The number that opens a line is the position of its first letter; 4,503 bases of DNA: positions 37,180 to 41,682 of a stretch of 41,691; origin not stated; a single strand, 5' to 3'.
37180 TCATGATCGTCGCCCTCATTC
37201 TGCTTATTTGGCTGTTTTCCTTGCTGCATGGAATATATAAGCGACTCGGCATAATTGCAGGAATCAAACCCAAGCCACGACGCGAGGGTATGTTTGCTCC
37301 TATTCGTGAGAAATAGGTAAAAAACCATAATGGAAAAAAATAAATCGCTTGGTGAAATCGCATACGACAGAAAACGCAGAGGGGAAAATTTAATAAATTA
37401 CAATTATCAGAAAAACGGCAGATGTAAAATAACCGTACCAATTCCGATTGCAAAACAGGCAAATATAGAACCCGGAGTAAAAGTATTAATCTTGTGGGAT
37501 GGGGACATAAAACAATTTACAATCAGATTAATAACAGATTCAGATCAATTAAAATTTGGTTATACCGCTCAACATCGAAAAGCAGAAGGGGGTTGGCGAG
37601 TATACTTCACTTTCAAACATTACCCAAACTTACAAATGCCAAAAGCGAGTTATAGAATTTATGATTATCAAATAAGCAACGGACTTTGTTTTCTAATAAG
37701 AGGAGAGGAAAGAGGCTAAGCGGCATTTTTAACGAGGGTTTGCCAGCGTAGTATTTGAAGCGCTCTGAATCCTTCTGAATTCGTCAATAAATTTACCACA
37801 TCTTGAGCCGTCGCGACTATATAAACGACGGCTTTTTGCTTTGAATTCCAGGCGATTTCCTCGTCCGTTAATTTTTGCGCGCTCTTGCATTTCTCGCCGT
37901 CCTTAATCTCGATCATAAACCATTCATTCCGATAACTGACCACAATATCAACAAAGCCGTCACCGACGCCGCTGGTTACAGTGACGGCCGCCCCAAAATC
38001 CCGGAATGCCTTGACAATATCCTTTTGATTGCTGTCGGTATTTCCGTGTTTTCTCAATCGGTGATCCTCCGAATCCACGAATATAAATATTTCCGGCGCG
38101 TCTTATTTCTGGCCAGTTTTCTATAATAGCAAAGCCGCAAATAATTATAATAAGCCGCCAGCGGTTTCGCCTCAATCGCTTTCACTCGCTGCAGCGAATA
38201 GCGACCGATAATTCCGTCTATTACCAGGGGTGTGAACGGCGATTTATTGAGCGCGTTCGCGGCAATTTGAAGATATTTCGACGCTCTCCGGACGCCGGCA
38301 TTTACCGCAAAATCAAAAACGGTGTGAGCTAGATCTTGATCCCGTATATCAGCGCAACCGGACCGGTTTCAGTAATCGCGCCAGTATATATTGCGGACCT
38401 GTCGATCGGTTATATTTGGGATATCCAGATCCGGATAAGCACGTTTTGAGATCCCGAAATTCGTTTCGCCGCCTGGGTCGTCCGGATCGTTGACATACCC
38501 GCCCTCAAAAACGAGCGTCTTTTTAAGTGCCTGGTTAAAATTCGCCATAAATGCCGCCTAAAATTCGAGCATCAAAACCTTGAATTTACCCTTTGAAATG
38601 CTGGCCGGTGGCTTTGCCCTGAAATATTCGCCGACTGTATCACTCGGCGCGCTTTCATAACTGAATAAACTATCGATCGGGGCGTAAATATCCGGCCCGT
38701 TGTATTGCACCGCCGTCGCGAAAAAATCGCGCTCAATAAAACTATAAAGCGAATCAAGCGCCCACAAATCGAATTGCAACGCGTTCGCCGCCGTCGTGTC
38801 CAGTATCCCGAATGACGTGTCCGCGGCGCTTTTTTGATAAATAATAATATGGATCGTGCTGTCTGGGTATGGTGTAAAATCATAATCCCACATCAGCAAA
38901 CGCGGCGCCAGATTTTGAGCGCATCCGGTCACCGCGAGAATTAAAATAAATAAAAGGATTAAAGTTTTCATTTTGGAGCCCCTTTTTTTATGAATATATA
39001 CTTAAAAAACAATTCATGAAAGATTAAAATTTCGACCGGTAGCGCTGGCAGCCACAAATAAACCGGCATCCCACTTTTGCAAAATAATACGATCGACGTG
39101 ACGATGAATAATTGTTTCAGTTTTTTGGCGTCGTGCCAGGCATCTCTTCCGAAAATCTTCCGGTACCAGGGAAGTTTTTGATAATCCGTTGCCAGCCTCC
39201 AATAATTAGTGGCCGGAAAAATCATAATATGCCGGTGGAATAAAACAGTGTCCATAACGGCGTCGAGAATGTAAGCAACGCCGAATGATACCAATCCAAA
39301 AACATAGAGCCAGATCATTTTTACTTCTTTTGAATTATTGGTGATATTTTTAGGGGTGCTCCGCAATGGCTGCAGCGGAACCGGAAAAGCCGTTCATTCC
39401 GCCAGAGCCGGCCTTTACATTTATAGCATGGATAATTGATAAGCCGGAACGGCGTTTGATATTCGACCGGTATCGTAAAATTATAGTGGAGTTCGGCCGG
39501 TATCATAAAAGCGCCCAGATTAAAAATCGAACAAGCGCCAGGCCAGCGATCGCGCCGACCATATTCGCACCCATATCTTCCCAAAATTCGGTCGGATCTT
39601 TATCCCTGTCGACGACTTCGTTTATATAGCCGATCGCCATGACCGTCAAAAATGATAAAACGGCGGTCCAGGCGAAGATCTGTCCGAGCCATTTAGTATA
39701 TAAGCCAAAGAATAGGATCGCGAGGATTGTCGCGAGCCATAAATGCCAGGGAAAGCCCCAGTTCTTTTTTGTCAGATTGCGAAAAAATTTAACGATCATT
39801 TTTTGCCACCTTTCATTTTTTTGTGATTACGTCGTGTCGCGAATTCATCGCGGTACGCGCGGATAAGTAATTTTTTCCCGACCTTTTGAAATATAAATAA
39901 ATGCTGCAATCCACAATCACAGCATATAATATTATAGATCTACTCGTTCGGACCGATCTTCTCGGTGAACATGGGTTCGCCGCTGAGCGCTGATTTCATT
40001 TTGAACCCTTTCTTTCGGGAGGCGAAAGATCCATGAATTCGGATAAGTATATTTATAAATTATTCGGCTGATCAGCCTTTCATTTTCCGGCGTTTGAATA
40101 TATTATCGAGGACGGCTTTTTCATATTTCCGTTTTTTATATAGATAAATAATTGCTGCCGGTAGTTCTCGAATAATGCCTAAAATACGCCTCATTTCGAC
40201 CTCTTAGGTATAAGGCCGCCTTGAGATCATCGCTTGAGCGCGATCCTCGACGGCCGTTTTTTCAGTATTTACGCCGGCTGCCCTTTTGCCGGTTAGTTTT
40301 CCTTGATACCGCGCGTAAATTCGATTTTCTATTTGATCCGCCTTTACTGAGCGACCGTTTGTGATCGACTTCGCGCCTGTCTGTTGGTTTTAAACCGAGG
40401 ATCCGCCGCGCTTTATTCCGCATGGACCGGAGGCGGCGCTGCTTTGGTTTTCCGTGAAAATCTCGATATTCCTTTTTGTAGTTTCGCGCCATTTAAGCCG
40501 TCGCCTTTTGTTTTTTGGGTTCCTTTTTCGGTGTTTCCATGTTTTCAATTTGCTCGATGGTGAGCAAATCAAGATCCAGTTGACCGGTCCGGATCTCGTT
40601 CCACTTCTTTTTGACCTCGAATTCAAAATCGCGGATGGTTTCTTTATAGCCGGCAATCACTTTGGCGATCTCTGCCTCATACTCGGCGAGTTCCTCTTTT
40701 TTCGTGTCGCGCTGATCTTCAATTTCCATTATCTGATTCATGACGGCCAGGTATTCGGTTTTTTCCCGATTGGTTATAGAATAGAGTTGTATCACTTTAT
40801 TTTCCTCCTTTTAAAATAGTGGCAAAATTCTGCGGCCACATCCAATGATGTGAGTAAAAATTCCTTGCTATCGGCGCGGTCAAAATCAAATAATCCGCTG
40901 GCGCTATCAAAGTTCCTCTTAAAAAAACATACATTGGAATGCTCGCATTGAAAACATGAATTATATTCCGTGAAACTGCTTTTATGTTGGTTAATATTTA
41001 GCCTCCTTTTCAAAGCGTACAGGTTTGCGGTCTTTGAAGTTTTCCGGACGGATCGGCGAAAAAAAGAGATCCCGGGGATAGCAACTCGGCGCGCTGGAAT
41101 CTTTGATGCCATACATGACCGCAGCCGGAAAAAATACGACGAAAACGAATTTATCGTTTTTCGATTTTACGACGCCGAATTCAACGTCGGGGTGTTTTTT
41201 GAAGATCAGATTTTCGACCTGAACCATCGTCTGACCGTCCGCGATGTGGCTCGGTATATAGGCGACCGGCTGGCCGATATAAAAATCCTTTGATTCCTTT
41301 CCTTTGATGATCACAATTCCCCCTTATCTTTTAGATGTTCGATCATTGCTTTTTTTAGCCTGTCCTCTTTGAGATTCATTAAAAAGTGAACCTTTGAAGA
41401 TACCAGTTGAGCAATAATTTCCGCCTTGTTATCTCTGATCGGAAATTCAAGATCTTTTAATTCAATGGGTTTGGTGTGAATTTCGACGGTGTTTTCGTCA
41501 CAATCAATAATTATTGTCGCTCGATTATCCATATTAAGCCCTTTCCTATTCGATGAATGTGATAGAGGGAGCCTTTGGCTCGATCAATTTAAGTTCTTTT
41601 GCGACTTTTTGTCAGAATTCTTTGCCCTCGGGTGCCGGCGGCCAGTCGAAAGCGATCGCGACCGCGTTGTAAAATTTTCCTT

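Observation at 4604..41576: Perfect 18-mer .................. dispersed at module boundaries, always in the sense of the downstream genes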

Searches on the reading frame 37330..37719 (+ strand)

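Call 9: search_protein_families(library=phrogs, proteins=[window:37330-37719:+], max_evalue=0.01)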
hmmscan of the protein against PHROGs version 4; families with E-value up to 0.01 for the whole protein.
window:37330-37719:+ (129 aa): 0 families

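Call 33: search_protein_families(library=pfam, proteins=[window:37330-37719:+], max_evalue=0.05)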
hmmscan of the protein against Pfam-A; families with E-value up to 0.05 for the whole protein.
window:37330-37719:+ (129 aa): 0 families

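Call 62: search_protein_families(library=ncbifam, proteins=[window:37330-37719:+], max_evalue=0.1)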
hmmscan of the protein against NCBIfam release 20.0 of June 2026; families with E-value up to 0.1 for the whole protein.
window:37330-37719:+ (129 aa): 1 family
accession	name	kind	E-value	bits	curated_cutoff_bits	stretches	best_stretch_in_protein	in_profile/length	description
NF006352.0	PRK08577.1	equivalog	0.0023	18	140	1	31-71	12-52/136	hypothetical protein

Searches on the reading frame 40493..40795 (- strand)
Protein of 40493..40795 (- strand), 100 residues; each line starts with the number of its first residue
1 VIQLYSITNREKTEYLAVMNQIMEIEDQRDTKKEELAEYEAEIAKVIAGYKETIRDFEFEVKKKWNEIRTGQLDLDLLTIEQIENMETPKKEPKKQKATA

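Call 10: search_protein_families(library=phrogs, proteins=[window:40493-40795:-], max_evalue=0.01)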
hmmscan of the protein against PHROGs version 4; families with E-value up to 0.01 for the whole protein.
window:40493-40795:- (100 aa): 0 families

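Call 52: search_protein_families(library=pfam, proteins=[window:40493-40795:-], max_evalue=0.05)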
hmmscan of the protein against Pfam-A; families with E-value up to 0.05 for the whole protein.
window:40493-40795:- (100 aa): 1 family
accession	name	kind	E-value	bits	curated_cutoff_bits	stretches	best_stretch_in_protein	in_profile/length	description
PF10147.14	CR6_interact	-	0.016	15.3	29.5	1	10-72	79-139/200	Growth arrest and DNA-damage-inducible proteins-interacting protein 1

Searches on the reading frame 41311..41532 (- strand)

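Call 10: search_protein_families(library=phrogs, proteins=[window:41311-41532:-], max_evalue=0.01)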
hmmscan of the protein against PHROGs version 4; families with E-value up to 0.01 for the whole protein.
window:41311-41532:- (73 aa): 0 families

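Call 52: search_protein_families(library=pfam, proteins=[window:41311-41532:-], max_evalue=0.05)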
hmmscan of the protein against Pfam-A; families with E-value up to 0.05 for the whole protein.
window:41311-41532:- (73 aa): 1 family
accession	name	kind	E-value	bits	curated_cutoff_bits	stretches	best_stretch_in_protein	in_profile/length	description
PF17118.11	DUF5105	-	0.017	15.3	30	1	6-43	91-128/189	Domain of unknown function (DUF5105)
